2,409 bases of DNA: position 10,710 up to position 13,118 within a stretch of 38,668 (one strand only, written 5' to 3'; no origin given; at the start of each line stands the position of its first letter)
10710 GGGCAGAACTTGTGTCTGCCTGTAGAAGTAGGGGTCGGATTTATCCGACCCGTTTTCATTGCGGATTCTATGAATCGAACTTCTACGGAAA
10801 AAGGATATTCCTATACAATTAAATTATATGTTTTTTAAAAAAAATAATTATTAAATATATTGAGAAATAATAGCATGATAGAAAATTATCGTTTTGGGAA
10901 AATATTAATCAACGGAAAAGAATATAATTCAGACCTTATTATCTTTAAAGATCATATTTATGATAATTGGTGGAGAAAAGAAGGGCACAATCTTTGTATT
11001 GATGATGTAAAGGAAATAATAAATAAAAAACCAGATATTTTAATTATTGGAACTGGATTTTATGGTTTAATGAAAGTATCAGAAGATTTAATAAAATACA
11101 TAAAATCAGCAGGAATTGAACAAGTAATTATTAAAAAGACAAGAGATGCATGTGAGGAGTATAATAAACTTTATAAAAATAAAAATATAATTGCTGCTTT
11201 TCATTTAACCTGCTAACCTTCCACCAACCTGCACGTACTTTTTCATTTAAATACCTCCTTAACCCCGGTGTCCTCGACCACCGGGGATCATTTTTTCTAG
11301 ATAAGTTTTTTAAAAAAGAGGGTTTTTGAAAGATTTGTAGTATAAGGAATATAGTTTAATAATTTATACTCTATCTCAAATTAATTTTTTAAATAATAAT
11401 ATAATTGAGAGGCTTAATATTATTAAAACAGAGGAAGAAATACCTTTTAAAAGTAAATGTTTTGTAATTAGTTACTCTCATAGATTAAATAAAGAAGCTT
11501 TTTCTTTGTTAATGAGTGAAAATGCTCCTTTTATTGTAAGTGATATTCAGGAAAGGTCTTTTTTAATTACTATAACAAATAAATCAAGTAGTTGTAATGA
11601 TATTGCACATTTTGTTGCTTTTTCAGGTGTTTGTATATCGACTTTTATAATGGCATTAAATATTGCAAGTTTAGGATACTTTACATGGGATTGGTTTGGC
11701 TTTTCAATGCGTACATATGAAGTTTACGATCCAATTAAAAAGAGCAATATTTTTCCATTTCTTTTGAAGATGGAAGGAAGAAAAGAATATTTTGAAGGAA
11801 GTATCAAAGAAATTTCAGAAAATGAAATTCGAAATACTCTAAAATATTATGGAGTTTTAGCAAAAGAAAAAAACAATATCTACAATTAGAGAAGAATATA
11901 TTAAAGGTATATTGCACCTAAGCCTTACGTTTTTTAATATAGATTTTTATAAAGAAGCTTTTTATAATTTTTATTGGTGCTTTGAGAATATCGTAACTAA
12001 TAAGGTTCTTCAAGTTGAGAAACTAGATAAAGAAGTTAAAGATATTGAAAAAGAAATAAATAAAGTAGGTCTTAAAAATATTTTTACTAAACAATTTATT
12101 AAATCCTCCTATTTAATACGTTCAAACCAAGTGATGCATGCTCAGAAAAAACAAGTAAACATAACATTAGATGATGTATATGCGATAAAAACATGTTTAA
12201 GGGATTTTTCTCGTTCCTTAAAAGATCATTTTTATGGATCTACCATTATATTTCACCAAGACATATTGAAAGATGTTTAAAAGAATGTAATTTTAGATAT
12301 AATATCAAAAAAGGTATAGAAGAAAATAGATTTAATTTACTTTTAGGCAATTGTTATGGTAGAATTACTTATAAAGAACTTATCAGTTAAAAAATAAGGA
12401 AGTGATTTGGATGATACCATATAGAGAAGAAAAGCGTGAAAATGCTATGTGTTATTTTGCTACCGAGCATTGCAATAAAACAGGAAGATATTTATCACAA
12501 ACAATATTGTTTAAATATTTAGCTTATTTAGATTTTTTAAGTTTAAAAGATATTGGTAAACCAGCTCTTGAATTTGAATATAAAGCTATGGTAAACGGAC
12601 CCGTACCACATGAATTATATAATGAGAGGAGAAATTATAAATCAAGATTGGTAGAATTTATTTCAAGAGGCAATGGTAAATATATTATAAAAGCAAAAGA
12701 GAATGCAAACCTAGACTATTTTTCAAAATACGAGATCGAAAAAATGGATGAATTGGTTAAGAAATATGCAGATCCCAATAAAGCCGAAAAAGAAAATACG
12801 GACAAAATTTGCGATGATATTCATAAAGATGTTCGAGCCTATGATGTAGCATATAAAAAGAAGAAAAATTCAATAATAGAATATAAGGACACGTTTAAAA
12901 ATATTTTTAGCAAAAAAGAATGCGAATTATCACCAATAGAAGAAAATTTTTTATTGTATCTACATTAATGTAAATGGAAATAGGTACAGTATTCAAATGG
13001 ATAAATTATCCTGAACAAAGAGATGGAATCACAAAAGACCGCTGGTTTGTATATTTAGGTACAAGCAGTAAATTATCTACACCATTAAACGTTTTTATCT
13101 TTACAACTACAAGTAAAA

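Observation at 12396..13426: Intact two-gene module: Panacea/DUF4065-like antitoxin coupled to an unassigned 150-aa partner with a MazF/PemK-like pattern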

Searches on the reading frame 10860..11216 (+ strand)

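Call 3: search_protein_families(library=pfam, proteins=[window:10860-11216:+], max_evalue=1)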
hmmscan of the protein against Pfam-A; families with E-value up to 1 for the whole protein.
window:10860-11216:+ (118 aa): 2 families
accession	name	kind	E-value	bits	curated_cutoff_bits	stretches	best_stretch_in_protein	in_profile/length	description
PF04430.19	DUF498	-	5.4e-24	84.7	33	1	7-114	1-108/109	Protein of unknown function (DUF498/DUF598)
PF13440.11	Polysacc_synt_3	-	0.18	11.4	23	1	66-114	12-60/293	Polysaccharide biosynthesis protein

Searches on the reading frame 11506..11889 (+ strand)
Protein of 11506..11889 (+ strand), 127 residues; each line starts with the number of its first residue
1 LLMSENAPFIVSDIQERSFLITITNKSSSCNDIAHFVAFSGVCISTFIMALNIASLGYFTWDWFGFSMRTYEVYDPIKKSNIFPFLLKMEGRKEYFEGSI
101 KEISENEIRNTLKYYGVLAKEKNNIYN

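Call 3: search_protein_families(library=pfam, proteins=[window:11506-11889:+], max_evalue=1)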
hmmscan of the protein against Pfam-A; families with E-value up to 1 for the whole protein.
window:11506-11889:+ (127 aa): 0 families
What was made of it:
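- Checked: The two ORFs at 11506-12280 have no significant match to any family (call 3).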

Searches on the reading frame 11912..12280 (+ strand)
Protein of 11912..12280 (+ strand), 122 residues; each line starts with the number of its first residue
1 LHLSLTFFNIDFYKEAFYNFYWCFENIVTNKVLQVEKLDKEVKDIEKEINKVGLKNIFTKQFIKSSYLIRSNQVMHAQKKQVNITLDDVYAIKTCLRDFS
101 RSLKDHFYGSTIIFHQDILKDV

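Call 3: search_protein_families(library=pfam, proteins=[window:11912-12280:+], max_evalue=1)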
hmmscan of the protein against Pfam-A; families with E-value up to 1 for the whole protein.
window:11912-12280:+ (122 aa): 3 families
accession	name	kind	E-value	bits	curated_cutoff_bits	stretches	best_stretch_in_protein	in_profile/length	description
PF13388.11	DUF4106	-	0.0024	17.6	27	1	19-89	62-130/431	Protein of unknown function (DUF4106)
PF01895.24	PhoU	-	0.11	13.3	23.5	1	14-63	9-58/89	PhoU domain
PF21106.3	YtxK_like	-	0.52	11.1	24.3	1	25-57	31-64/81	YtxK N-terminal helical domain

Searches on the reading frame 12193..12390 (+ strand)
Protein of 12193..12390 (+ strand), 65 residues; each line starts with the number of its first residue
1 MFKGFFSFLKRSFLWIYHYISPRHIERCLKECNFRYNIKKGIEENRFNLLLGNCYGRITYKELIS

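Call 3: search_protein_families(library=pfam, proteins=[window:12193-12390:+], max_evalue=1)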
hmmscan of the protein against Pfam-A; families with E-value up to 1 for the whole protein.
window:12193-12390:+ (65 aa): 1 family
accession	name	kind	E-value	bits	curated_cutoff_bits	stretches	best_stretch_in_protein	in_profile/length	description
PF12762.13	DDE_Tnp_IS1595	-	1.3e-05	25.6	27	1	3-37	119-153/153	ISXO2-like transposase domain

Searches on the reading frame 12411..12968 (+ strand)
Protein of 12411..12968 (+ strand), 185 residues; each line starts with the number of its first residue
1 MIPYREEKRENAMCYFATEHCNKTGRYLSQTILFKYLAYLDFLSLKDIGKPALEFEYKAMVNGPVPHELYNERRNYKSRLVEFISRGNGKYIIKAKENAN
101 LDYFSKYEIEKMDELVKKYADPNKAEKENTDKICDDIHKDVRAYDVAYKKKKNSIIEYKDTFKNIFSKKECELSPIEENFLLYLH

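Call 3: search_protein_families(library=pfam, proteins=[window:12411-12968:+], max_evalue=1)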
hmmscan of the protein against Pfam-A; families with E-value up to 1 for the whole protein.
window:12411-12968:+ (185 aa): 2 families
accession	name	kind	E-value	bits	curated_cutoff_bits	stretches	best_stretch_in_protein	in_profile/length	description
PF13274.11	SocA_Panacea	-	1e-10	43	25.7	1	33-123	1-98/113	Antitoxin SocA-like, Panacea domain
PF12927.12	DUF3835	-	0.068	14.4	21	1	113-179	3-64/78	Domain of unknown function (DUF3835)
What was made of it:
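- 12411..12968 (+): panA: a 185-aa Panacea-domain antitoxin. Residues 33-123 form the Panacea domain, and a conserved 62-aa C-terminal extension ends in EENFLLY. PF13274 matches at 43 bits against a cutoff of 25.7 (call 3).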

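Call 4: search_protein_families(library=padloc, proteins=[window:12411-12968:+], max_evalue=1)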
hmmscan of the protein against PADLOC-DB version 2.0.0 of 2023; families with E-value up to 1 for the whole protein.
window:12411-12968:+ (185 aa): 0 families
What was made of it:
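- There is no PADLOC model hit (call 4).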

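Call 5: search_protein_families(library=ncbifam, proteins=[window:12411-12968:+], max_evalue=1)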
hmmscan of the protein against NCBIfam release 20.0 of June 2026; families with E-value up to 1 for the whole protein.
window:12411-12968:+ (185 aa): 1 family
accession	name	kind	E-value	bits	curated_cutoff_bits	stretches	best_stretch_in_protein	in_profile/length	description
NF047745.1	SocA_antitoxin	equivalog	0.15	11.8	190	1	24-83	17-76/176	type VI toxin-antitoxin system SocA family antitoxin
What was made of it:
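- On SocA (type VI antitoxin equivalog, NCBIfam NF047745): The score is 11.8 bits against a cutoff of 190 (call 5).
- Closest known: SocA-SocB. Different: The NCBIfam SocA equivalog scores 11.8 bits against a cutoff of 190 (call 5).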

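Call 6: search_protein_families(library=phrogs, proteins=[window:12411-12968:+], max_evalue=1)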
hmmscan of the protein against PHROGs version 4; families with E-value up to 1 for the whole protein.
window:12411-12968:+ (185 aa): 2 families
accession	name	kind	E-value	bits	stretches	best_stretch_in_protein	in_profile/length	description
phrog_1281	-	unknown function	6.7e-09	36.7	1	11-168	12-152/195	-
phrog_36891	-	unknown function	0.27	12.1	1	95-156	38-99/104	-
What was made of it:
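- Checked: It has no named family in Pfam, NCBIfam, PHROGs or PADLOC (calls 3-6).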

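Call 66: search_dna_similar(query=window:12411-12965:+, collection=plasmids, mode=protein, max_evalue=0.001, max_rows=30)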
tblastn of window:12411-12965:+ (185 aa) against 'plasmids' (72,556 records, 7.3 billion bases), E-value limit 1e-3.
No match.

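Call 67: predict_structure(protein=window:12411-12965:+)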
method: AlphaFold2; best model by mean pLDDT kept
length: 185 residues; sequences in the alignment: 1
mean_pLDDT: 47.0   pTM: 0.38
mean pLDDT of the five models: 47.0, 40.9, 40.9, 37.9, 36.2
residues with pLDDT >= 90: 0; 70-90: 0; 50-70: 76; < 50: 109
segments of 3 or more residues with pLDDT < 50: 1-12, 42-65, 72-104, 151-185
pLDDT, mean of each block of 10 residues (from residue 1): 36 51 52 55 44 47 47 44 37 32 49 63 53 63 58 37 40 43 38
secondary structure, 60 per line:
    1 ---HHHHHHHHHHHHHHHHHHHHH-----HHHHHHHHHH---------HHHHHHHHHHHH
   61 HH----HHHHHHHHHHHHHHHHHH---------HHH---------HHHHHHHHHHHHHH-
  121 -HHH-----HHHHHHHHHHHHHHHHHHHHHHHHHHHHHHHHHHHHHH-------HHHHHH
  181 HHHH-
elements in order: H4-24 H30-39 H49-62 H67-84 H106-119 H130-167 H175-184
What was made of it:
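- Tried and rejected: The single-sequence PanA model has pLDDT 47 and is unusable (call 67).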

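Call 74: search_solved_structures(query=A5, max_evalue=1)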
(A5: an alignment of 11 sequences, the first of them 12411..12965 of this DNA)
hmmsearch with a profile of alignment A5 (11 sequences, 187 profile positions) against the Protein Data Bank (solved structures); distinct sequences matched with E-value up to 1: 1.
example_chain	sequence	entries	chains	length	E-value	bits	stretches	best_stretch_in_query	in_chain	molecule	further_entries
9e5c_2a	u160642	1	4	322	0.14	15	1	68-116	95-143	RSP1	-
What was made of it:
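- Tried and rejected: The PanA profile found no solved relative by sequence (call 74).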

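Call 75: search_protein_families(library=pfam, alignment_id=A5, max_evalue=0.01)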
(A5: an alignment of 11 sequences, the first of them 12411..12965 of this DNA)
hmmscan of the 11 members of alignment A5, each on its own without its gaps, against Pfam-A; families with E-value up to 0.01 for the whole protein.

A. member 1, window:12411-12965:+ (185 aa): 1 family
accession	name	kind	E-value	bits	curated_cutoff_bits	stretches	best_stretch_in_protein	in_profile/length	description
PF13274.11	SocA_Panacea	-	1e-10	43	25.7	1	33-123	1-98/113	Antitoxin SocA-like, Panacea domain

B. families by the number of members that match (of 11 scanned): 2 families
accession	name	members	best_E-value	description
PF13274.11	SocA_Panacea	11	2.1e-11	Antitoxin SocA-like, Panacea domain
PF15665.10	FAM184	1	0.0055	Family with sequence similarity 184, A and B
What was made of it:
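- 12411..12968 (+): All 11 orthologues tested also hit PF13274 (call 75).
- On Panacea-domain antitoxin (PanA; Pfam PF13274 SocA_Panacea / DUF4065): All 11 orthologues tested also match (call 75).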
